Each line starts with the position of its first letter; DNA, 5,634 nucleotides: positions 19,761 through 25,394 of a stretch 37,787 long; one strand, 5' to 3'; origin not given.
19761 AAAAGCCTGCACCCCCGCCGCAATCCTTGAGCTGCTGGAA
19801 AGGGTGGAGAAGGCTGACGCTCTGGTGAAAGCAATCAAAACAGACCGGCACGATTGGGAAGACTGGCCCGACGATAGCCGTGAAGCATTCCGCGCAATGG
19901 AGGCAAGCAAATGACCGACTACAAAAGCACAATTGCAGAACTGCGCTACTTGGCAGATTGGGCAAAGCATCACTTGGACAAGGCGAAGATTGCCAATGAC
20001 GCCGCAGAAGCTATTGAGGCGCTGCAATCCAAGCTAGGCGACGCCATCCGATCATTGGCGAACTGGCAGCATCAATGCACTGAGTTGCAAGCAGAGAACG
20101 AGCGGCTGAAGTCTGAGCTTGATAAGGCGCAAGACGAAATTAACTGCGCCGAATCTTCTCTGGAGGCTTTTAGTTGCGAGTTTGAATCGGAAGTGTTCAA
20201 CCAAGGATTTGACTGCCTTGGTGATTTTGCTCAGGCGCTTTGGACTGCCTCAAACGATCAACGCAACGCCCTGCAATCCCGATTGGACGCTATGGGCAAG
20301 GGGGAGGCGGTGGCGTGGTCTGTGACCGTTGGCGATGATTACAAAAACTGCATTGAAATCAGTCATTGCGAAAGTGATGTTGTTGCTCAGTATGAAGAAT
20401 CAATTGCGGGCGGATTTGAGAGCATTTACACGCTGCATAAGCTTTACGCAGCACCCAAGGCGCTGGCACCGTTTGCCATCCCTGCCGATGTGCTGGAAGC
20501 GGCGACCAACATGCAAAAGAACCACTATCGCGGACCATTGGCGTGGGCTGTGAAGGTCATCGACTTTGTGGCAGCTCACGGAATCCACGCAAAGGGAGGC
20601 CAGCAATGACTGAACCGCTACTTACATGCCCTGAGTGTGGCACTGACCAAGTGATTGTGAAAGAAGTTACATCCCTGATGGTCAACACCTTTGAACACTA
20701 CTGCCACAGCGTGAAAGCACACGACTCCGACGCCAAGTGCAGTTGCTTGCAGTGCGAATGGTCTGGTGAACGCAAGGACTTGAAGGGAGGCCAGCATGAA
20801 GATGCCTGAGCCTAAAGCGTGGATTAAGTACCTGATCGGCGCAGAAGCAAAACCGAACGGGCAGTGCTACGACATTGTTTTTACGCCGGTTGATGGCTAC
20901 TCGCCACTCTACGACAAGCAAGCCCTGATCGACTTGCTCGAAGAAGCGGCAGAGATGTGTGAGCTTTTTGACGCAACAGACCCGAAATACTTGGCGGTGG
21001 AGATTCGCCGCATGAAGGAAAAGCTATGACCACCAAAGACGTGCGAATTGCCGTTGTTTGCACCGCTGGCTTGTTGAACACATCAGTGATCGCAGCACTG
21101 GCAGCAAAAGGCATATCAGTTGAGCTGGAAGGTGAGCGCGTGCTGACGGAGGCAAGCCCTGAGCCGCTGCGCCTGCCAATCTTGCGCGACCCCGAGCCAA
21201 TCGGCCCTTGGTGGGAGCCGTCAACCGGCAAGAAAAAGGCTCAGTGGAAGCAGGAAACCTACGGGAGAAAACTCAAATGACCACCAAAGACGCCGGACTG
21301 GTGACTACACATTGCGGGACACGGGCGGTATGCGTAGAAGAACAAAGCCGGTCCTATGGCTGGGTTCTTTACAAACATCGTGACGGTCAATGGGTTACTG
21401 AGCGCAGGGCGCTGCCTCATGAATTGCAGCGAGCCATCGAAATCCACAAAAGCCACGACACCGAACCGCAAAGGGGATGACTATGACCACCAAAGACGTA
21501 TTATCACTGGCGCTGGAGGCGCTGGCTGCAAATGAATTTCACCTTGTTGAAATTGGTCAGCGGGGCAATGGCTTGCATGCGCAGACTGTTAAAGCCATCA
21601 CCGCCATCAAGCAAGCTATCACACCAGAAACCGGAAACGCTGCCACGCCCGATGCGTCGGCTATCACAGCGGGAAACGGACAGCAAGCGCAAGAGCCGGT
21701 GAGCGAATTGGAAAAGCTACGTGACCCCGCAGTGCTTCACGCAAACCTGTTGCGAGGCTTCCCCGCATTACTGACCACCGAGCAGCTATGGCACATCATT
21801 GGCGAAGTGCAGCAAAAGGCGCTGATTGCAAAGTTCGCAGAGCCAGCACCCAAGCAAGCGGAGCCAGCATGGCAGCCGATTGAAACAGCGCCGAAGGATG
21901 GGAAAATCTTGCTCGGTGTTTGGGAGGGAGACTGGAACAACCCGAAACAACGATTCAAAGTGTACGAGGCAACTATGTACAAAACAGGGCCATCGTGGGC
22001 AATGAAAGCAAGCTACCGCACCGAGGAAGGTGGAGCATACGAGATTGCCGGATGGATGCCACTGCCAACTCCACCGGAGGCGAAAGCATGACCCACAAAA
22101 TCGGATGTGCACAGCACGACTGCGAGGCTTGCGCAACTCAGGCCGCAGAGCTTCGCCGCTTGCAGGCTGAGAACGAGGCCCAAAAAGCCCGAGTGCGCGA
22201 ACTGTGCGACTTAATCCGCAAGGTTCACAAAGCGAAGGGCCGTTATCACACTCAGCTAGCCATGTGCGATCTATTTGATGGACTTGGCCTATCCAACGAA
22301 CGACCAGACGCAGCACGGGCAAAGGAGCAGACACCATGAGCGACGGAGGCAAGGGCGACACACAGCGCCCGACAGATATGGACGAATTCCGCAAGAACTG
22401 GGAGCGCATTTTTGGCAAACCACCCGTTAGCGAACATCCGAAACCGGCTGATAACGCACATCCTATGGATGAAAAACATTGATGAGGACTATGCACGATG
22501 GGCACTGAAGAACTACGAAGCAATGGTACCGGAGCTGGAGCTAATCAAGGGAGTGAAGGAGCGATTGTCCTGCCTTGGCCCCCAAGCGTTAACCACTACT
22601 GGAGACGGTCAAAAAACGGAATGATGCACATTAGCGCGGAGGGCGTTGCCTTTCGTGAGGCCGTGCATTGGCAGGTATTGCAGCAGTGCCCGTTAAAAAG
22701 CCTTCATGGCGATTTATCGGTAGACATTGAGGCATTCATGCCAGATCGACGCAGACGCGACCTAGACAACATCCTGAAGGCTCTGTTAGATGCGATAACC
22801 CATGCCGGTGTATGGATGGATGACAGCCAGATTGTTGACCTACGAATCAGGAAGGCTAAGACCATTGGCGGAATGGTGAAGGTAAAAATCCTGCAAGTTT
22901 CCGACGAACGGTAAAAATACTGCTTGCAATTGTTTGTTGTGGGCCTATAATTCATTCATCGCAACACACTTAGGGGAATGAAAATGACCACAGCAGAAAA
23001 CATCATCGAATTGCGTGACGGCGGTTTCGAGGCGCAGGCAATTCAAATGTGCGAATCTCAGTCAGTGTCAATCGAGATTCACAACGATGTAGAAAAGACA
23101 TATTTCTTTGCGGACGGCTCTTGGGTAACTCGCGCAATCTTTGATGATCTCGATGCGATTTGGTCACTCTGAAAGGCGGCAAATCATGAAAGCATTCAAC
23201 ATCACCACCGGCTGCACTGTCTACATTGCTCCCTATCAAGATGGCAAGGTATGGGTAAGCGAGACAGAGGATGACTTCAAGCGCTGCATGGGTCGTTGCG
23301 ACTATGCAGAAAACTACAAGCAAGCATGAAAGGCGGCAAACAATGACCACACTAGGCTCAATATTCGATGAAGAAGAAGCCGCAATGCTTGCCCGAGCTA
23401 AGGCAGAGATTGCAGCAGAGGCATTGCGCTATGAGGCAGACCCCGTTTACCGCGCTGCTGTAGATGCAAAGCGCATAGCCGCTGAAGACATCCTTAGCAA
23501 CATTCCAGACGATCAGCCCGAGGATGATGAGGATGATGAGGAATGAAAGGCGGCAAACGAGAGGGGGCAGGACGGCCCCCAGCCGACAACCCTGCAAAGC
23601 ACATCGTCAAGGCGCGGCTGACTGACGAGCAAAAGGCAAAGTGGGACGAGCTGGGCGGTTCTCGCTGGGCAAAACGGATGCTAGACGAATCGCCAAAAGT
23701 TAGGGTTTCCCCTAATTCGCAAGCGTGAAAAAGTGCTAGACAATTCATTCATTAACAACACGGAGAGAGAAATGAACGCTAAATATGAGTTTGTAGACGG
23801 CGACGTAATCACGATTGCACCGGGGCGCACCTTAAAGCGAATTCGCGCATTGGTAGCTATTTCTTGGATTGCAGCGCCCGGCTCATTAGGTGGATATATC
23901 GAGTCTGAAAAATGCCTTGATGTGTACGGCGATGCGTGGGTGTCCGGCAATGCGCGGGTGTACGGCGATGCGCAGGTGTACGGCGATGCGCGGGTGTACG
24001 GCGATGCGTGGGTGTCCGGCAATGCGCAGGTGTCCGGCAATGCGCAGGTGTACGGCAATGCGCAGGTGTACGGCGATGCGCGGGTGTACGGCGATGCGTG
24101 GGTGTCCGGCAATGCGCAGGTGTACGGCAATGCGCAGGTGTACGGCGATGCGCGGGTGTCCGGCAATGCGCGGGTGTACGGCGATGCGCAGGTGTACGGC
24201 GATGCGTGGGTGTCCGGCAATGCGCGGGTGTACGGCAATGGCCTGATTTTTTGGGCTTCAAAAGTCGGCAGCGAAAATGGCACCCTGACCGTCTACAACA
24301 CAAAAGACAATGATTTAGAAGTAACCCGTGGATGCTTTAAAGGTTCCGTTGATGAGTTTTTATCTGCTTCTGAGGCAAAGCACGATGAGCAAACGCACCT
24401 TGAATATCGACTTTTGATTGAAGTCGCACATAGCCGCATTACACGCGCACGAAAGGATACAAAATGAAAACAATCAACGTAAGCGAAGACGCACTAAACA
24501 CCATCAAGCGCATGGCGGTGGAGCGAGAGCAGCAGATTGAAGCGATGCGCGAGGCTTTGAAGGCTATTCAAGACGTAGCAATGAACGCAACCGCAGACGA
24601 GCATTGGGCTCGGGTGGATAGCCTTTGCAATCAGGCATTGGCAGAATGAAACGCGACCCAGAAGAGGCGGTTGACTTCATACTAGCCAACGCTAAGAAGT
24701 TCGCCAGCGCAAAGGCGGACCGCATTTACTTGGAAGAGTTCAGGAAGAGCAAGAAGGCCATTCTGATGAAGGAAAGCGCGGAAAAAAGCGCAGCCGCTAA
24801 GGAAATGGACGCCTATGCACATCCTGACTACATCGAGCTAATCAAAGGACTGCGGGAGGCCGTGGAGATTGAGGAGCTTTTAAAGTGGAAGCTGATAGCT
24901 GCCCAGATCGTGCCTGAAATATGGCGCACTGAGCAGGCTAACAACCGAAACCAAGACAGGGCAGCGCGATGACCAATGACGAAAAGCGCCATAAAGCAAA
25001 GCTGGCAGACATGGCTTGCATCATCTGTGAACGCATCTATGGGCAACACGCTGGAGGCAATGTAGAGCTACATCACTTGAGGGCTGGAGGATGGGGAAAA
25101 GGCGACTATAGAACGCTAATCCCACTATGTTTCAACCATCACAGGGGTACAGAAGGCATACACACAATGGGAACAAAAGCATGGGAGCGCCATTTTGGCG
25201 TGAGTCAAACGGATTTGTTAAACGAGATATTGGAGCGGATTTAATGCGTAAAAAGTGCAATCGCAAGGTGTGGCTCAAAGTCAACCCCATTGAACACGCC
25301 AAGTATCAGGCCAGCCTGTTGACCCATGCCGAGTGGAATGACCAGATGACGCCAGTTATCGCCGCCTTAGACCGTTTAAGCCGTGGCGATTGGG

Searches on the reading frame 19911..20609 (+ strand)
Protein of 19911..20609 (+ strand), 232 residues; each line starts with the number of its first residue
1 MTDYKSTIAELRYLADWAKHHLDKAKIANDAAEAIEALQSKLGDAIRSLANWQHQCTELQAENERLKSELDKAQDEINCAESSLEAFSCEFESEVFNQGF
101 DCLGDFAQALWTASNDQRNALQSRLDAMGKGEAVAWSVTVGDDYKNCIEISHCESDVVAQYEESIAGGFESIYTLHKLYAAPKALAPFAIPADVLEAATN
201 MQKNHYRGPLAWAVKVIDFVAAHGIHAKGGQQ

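Call 10: search_protein_families(library=pfam, proteins=[window:19911-20609:+])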
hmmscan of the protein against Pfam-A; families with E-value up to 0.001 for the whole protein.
window:19911-20609:+ (232 aa): 3 families
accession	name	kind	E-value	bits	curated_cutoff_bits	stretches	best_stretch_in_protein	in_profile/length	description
PF06005.17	ZapB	-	0.00013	22.8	31.5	1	33-128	4-65/71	Cell division protein ZapB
PF11559.13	ADIP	-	0.00049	20.6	34.3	1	32-94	72-134/151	Afadin- and alpha -actinin-Binding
PF25450.1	Rab11-FIP3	-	0.0009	20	31.9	0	23-85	44-106/125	Rab11-FIP3-like domain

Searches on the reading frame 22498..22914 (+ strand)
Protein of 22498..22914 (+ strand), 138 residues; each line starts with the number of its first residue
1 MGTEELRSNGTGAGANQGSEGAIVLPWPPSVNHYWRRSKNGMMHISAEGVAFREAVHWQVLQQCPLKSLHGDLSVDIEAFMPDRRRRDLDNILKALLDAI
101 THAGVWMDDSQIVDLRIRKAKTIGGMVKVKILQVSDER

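Call 11: search_protein_families(library=pfam, proteins=[window:22498-22914:+])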
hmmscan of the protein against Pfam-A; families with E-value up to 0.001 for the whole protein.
window:22498-22914:+ (138 aa): 1 family
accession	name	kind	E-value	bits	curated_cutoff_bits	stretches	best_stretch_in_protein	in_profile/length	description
PF05866.16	RusA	-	2.2e-21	77.1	22.8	1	26-131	1-123/124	Endodeoxyribonuclease RusA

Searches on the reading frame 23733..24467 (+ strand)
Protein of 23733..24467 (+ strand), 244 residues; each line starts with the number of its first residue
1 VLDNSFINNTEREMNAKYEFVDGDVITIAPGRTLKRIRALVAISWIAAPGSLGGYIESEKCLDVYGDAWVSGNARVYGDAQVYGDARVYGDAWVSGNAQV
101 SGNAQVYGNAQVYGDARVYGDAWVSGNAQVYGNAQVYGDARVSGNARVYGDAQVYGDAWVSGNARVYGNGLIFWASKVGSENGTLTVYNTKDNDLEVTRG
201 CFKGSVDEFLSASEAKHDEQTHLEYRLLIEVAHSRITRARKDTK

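Call 11: search_protein_families(library=pfam, proteins=[window:23733-24467:+])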
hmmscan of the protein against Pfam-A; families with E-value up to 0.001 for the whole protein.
window:23733-24467:+ (244 aa): 2 families
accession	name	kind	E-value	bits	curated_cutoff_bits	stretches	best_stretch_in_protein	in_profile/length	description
PF18836.7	B_solenoid_ydck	-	2.9e-27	92.6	30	4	80-96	1-17/17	YdcK Beta solenoid repeat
PF04519.19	Bactofilin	-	2.3e-08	34.6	27.9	1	71-154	4-82/98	Polymer-forming cytoskeletal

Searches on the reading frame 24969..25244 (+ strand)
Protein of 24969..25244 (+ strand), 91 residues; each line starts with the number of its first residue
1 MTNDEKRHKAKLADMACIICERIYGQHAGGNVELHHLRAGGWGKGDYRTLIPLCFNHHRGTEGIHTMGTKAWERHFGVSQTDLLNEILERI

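Call 15: search_protein_families(library=phrogs, proteins=[window:24969-25244:+], max_evalue=0.01)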
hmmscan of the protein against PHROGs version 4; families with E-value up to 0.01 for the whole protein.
window:24969-25244:+ (91 aa): 4 families
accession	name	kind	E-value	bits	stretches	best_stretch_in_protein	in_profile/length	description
phrog_1588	-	unknown function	1.6e-15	58.1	1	1-89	23-111/132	-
phrog_8048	-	DNA, RNA and nucleotide metabolism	3e-07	30.9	1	3-72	165-244/273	HNH endonuclease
phrog_2321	-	DNA, RNA and nucleotide metabolism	0.00018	22.5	1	2-59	81-135/186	Ref-like RecA filament endonuclease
phrog_22514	-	DNA, RNA and nucleotide metabolism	0.00059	21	1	16-60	68-107/187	HNH endonuclease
